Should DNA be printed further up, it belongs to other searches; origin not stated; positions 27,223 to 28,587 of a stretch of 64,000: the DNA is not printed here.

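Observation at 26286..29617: An aminotransferase / HPPD-like / FAD-oxidase trio that looks like a non-canonical aryl-glycine (Hpg/Phg-type) precursor cassette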

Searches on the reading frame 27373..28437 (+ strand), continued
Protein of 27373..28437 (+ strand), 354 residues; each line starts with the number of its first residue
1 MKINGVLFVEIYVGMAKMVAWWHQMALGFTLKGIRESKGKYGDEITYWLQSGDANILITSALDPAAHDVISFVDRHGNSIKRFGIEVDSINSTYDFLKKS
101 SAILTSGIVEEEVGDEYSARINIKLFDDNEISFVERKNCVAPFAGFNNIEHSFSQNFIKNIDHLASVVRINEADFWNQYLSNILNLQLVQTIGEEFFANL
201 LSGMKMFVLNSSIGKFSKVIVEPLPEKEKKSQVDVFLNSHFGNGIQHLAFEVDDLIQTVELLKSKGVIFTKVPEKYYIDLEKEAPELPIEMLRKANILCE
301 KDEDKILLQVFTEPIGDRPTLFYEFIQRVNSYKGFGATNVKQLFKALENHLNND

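Call 26: search_solved_structures(query=P0115, max_evalue=1e-20, show_alignments=3)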
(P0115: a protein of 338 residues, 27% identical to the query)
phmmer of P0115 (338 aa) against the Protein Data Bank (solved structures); distinct sequences matched with E-value up to 1e-20: 17.
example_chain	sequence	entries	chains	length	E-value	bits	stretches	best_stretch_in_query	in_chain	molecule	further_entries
3zgj_A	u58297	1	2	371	3e-104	352.1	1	4-337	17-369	4-HYDROXYPHENYLPYRUVIC ACID DIOXYGENASE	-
2r5v_A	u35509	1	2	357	3.2e-71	243.6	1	5-335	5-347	PCZA361.1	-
7yvv_A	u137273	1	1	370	4.3e-63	216.8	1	46-334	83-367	4-hydroxyphenylpyruvate dioxygenase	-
1t47_A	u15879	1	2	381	7.9e-42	146.9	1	15-335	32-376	4-hydroxyphenylpyruvate dioxygenase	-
8jbw_A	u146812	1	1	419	2.3e-41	145.4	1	62-334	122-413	4-hydroxyphenylpyruvate dioxygenase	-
8xtv_A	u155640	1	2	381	5.8e-41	144.1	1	105-334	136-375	4-hydroxyphenylpyruvate dioxygenase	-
9lia_B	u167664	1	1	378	1.3e-40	143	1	105-334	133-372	4-hydroxyphenylpyruvate dioxygenase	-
1sqi_A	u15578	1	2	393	5.5e-37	131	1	67-334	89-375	4-hydroxyphenylpyruvic acid dioxygenase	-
5ec3_A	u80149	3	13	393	1.5e-36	129.5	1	19-334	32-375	4-hydroxyphenylpyruvate dioxygenase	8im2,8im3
3isq_A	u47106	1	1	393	2.2e-36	129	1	21-334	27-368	4-hydroxyphenylpyruvate dioxygenase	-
1cjx_A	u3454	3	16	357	3.1e-36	128.5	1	7-334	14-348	4-HYDROXYPHENYLPYRUVATE DIOXYGENASE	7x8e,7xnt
9qmf_A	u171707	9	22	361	6.1e-34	121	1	7-334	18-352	4-hydroxyphenylpyruvate dioxygenase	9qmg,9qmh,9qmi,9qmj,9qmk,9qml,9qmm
9koy_A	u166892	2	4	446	1.5e-24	90.1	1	56-315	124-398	4-hydroxyphenylpyruvate dioxygenase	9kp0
9kgm_A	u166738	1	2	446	1.5e-24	90.1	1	56-315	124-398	4-hydroxyphenylpyruvate dioxygenase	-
20zq_A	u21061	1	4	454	1.8e-24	89.9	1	56-315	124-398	4-hydroxyphenylpyruvate dioxygenase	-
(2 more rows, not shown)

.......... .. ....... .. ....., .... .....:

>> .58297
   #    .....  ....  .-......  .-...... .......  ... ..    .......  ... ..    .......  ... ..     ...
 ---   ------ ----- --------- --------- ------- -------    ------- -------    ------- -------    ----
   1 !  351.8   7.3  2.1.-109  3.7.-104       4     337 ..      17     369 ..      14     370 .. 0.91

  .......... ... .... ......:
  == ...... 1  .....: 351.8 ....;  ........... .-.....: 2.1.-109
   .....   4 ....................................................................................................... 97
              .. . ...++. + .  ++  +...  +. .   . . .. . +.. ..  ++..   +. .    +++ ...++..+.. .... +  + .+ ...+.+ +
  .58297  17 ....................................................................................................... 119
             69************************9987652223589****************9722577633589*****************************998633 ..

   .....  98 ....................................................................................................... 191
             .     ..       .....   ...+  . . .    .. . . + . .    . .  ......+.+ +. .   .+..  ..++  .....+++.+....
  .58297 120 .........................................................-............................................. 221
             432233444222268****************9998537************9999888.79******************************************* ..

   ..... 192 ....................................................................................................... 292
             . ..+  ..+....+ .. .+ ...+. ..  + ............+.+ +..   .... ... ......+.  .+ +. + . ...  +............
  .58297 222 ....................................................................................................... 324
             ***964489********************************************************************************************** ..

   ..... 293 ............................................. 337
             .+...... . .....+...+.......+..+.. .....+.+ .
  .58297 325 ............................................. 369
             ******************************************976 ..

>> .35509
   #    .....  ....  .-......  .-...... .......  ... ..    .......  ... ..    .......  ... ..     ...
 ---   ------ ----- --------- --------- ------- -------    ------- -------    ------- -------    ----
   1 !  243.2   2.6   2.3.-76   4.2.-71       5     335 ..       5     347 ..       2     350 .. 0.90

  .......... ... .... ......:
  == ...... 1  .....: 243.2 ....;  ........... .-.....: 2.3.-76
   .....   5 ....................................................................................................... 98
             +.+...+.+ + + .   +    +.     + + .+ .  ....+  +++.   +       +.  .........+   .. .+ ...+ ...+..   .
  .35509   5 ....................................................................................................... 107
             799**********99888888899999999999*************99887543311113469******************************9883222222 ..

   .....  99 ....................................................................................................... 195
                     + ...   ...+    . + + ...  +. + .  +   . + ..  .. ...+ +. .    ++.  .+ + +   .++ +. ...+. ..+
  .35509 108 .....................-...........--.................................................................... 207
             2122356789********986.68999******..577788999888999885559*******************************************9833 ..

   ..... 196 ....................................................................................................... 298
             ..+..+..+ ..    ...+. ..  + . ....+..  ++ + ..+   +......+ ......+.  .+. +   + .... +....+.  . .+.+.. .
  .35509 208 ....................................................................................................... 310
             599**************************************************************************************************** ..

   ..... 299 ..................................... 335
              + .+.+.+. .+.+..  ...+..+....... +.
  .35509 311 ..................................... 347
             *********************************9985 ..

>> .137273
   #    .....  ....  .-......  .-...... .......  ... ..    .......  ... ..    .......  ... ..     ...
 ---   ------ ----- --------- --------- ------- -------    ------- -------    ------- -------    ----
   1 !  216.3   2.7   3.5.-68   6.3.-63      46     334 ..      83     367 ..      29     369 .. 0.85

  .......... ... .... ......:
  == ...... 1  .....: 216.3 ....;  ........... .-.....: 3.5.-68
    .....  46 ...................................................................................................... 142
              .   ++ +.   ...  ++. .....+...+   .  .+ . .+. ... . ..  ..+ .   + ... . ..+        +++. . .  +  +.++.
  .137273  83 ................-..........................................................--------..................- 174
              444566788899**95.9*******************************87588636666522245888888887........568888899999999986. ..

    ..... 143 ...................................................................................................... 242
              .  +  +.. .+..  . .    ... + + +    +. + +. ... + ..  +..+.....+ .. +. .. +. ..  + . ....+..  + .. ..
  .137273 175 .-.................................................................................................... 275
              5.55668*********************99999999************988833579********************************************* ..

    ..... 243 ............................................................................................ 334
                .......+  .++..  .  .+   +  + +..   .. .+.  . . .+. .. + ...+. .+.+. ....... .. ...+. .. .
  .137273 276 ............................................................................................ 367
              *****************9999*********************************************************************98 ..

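Call 34: find_encoding_contigs(protein=P0045, flank=10000, max_places=1)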
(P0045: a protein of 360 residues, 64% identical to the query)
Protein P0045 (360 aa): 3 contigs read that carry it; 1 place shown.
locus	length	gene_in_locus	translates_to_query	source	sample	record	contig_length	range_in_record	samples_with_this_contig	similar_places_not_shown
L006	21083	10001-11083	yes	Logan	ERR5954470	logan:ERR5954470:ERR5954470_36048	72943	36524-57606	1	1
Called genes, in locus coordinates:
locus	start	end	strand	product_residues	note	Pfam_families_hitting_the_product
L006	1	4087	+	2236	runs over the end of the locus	PF00668:Condensation (weak), PF00501:AMP-binding, PF13193:AMP-binding_C (faint), PF00550:PP-binding (faint), PF00668:Condensation, PF00501:AMP-binding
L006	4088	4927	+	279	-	PF04389:Peptidase_M28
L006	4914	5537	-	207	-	PF00106:adh_short (weak), PF13561:adh_short_C2 (weak)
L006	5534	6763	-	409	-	PF01593:Amino_oxidase, PF13450:NAD_binding_8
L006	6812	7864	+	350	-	PF14307:Glyco_tran_WbsX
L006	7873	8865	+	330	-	PF05721:PhyH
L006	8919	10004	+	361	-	PF00155:Aminotran_1_2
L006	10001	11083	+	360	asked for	PF00903:Glyoxalase (faint), PF13669:Glyoxalase_4 (faint)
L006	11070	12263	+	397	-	PF01565:FAD_binding_4, PF02913:FAD-oxidase_C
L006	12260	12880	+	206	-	PF01648:ACPS (weak)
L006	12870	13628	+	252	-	PF05721:PhyH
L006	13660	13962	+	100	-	-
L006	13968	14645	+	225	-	-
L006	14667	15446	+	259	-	PF05175:MTS (weak), PF13649:Methyltransf_25, PF13847:Methyltransf_31 (weak), PF08241:Methyltransf_11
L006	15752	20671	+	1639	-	PF00550:PP-binding (faint), PF00668:Condensation, PF00501:AMP-binding, PF00668:Condensation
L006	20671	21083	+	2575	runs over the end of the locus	PF00668:Condensation, PF00501:AMP-binding, PF00550:PP-binding (faint), PF00668:Condensation, PF00501:AMP-binding, PF00668:Condensation, PF00975:Thioesterase (weak)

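Call 35: find_encoding_contigs(protein=P0066, flank=10000, max_places=1)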
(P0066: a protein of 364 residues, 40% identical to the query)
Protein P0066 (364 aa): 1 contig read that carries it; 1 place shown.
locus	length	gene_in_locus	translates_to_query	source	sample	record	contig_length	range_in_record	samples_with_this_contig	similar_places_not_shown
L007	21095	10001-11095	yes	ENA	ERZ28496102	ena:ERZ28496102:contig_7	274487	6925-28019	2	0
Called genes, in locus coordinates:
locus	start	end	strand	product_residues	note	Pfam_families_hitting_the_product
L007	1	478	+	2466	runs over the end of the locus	?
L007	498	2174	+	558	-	PF02463:SMC_N (faint), PF00005:ABC_tran, PF13304:AAA_21 (faint)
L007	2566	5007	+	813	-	PF00593:TonB_dep_Rec_b-barrel, PF14905:OMP_b-brl_3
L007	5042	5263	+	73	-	-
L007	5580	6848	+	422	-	PF00201:UDPGT, PF04101:Glyco_tran_28_C, PF06722:EryCIII-like_C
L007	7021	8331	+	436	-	PF00201:UDPGT, PF04101:Glyco_tran_28_C, PF06722:EryCIII-like_C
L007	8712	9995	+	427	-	PF00155:Aminotran_1_2, PF12897:Asp_aminotransf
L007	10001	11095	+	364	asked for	PF00903:Glyoxalase (faint), PF13669:Glyoxalase_4 (faint)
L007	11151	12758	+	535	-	PF01266:DAO (faint), PF03486:HI0933_like (faint), PF07992:Pyr_redox_2, PF13450:NAD_binding_8 (faint), PF13454:NAD_binding_9 (faint), PF13738:Pyr_redox_3, PF13434:Lys_Orn_oxgnase (weak)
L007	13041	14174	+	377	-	PF00487:FA_desaturase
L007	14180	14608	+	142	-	PF09391:DUF2000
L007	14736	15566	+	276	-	PF00378:ECH_1, PF16113:ECH_2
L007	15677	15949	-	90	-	PF00014:Kunitz_BPTI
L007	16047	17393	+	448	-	PF00875:DNA_photolyase, PF03441:FAD_binding_7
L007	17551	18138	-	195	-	-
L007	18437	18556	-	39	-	-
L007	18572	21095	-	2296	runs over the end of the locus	PF13620:CarboxypepD_reg (faint), PF02018:CBM_4_9 (faint), PF05822:UMPH-1 (faint), PF17210:SdrD_B, PF22904:NOMO1-like_2nd (faint), PF17210:SdrD_B, PF18962:Por_Secre_tail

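Call 36: find_encoding_contigs(protein=P0088, flank=10000, max_places=1)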
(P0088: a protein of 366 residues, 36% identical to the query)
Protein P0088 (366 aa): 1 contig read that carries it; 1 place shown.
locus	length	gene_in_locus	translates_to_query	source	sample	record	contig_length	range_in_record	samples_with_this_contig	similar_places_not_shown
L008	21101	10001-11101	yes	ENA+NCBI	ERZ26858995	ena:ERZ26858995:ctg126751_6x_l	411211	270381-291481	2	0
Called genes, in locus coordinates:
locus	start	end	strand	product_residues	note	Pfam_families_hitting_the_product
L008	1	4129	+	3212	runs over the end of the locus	PF00501:AMP-binding, PF00550:PP-binding, PF00668:Condensation, PF00501:AMP-binding, PF00550:PP-binding, PF00668:Condensation, PF00501:AMP-binding, PF00550:PP-binding, +2 more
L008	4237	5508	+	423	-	PF00155:Aminotran_1_2, PF12897:Asp_aminotransf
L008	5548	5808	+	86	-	-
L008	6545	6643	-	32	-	-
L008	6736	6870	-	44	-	-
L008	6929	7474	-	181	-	PF01797:Y1_Tnp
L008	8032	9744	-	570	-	-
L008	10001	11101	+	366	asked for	PF00903:Glyoxalase (faint), PF13669:Glyoxalase_4 (faint)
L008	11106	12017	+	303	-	PF01112:Asparaginase_2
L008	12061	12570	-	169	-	PF13302:Acetyltransf_3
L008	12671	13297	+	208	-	PF04264:YceI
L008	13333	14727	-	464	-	PF01565:FAD_binding_4, PF02913:FAD-oxidase_C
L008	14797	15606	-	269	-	-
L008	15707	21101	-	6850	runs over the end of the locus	PF00501:AMP-binding, PF00668:Condensation, PF00501:AMP-binding, PF00550:PP-binding, PF00668:Condensation, PF00501:AMP-binding, PF00550:PP-binding, PF00668:Condensation, +15 more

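Call 37: find_encoding_contigs(protein=P0097, flank=10000, max_places=1)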
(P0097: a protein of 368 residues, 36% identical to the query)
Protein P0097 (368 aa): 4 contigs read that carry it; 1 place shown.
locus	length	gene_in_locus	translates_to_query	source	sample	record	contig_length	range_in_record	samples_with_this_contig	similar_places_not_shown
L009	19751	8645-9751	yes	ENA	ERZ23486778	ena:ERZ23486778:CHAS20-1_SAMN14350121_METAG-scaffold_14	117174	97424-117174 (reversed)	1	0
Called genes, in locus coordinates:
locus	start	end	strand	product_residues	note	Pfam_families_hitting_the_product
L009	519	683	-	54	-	-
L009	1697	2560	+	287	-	-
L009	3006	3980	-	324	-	PF08240:ADH_N, PF00107:ADH_zinc_N, PF13602:ADH_zinc_N_2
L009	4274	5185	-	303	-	PF00481:PP2C (weak), PF13672:PP2C_2, PF07228:SpoIIE (weak)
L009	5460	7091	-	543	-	-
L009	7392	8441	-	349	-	-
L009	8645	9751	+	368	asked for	PF13669:Glyoxalase_4 (faint), PF00903:Glyoxalase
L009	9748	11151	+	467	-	PF01565:FAD_binding_4, PF02913:FAD-oxidase_C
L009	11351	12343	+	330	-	PF20030:bpMoxR, PF07726:AAA_3, PF07728:AAA_5, PF17863:AAA_lid_2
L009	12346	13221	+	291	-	PF01882:DUF58, PF13519:VWA_2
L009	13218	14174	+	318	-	PF14316:DUF4381 (weak)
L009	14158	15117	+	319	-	PF00092:VWA, PF06707:DUF1194, PF13519:VWA_2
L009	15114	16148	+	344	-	PF00092:VWA, PF13519:VWA_2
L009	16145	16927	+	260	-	-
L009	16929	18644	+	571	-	PF13584:BatD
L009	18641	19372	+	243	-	PF07719:TPR_2 (faint), PF06347:SH3_4, PF08239:SH3_3 (weak)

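Call 38: find_encoding_contigs(protein=P0086, flank=10000, max_places=1)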
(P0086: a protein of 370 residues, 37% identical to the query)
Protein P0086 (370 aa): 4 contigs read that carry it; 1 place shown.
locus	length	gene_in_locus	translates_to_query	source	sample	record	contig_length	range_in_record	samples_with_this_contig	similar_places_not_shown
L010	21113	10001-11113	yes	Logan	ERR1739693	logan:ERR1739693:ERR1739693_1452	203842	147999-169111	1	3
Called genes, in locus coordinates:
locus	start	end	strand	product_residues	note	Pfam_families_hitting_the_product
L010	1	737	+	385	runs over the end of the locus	PF04909:Amidohydro_2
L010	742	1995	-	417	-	PF13621:Cupin_8 (weak), PF08007:JmjC_2 (weak)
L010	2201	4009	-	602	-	-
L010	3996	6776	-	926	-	PF00176:SNF2-rel_dom, PF04851:ResIII, PF00271:Helicase_C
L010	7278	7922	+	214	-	PF08327:AHSA1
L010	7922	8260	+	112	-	PF12840:HTH_20, PF01022:HTH_5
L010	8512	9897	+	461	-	PF00155:Aminotran_1_2, PF12897:Asp_aminotransf (weak)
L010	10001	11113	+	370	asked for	PF13669:Glyoxalase_4 (faint), PF00903:Glyoxalase (weak)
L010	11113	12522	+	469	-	PF01565:FAD_binding_4, PF02913:FAD-oxidase_C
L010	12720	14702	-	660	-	PF00070:Pyr_redox (faint), PF00743:FMO-like, PF01266:DAO (faint), PF07992:Pyr_redox_2, PF13738:Pyr_redox_3, PF13434:Lys_Orn_oxgnase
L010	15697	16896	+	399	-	PF17170:DUF5128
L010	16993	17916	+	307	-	PF13621:Cupin_8, PF02373:JmjC (faint), PF08007:JmjC_2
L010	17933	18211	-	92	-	PF04073:tRNA_edit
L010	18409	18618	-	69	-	-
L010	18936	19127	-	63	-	-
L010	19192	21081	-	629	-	PF04055:Radical_SAM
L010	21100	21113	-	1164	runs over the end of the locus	-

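Call 39: find_encoding_contigs(protein=P0079, flank=10000, max_places=1)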
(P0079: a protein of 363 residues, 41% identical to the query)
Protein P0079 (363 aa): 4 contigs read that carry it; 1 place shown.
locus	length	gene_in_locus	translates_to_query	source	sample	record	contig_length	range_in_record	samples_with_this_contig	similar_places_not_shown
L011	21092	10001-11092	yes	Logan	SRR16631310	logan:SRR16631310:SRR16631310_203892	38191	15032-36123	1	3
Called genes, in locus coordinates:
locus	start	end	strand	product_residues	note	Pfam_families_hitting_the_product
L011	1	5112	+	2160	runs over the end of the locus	PF00668:Condensation, PF00501:AMP-binding, PF00550:PP-binding, PF00668:Condensation, PF00501:AMP-binding, PF13193:AMP-binding_C, PF00550:PP-binding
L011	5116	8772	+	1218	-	PF00109:ketoacyl-synt, PF02801:Ketoacyl-synt_C, PF00550:PP-binding, PF01073:3Beta_HSD, PF01370:Epimerase, PF02719:Polysacc_synt_2, PF07993:NAD_binding_4, PF16363:GDP_Man_Dehyd, +2 more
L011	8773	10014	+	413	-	PF00155:Aminotran_1_2, PF12897:Asp_aminotransf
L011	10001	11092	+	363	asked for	PF00903:Glyoxalase (faint), PF13669:Glyoxalase_4 (faint)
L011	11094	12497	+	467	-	PF01565:FAD_binding_4, PF02913:FAD-oxidase_C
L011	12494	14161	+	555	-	PF13476:AAA_23 (weak), PF02463:SMC_N (weak), PF00005:ABC_tran, PF13166:AAA_13 (faint), PF13304:AAA_21 (faint), PF13555:AAA_29 (faint)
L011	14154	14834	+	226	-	PF00975:Thioesterase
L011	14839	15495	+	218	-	PF22624:AASDHPPT_N, PF01648:ACPS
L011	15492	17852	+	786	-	PF01804:Penicil_amidase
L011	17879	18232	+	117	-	-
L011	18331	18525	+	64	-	-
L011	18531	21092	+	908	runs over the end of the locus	PF01276:OKR_DC_1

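Call 40: find_encoding_contigs(protein=P0070, flank=10000, max_places=1)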
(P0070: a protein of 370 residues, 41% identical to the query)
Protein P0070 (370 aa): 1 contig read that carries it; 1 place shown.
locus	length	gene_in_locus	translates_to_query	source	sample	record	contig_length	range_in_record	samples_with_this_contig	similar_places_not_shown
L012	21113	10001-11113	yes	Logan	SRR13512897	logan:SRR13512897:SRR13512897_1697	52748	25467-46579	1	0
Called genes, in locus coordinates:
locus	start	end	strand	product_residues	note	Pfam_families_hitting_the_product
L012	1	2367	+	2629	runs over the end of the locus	PF00668:Condensation, PF18563:TubC_N, PF00501:AMP-binding, PF13193:AMP-binding_C, PF00550:PP-binding, PF00668:Condensation, PF00501:AMP-binding, PF00550:PP-binding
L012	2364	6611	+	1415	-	PF18563:TubC_N (weak), PF00668:Condensation, PF00501:AMP-binding, PF00550:PP-binding, PF00975:Thioesterase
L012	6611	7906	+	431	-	PF12897:Asp_aminotransf (weak), PF00155:Aminotran_1_2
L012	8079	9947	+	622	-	PF02129:Peptidase_S15, PF08530:PepX_C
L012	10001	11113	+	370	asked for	PF00903:Glyoxalase (faint), PF13669:Glyoxalase_4 (faint)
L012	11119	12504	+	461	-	PF01565:FAD_binding_4, PF02913:FAD-oxidase_C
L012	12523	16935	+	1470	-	PF00668:Condensation, PF00501:AMP-binding, PF00550:PP-binding, PF00668:Condensation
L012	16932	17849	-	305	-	PF12833:HTH_18, PF00165:HTH_AraC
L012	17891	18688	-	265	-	PF00106:adh_short, PF08659:KR, PF13561:adh_short_C2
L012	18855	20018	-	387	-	-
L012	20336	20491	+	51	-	-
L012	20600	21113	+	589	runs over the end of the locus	PF13424:TPR_12 (faint), PF00515:TPR_1 (faint), PF07719:TPR_2 (faint), PF13374:TPR_10 (faint)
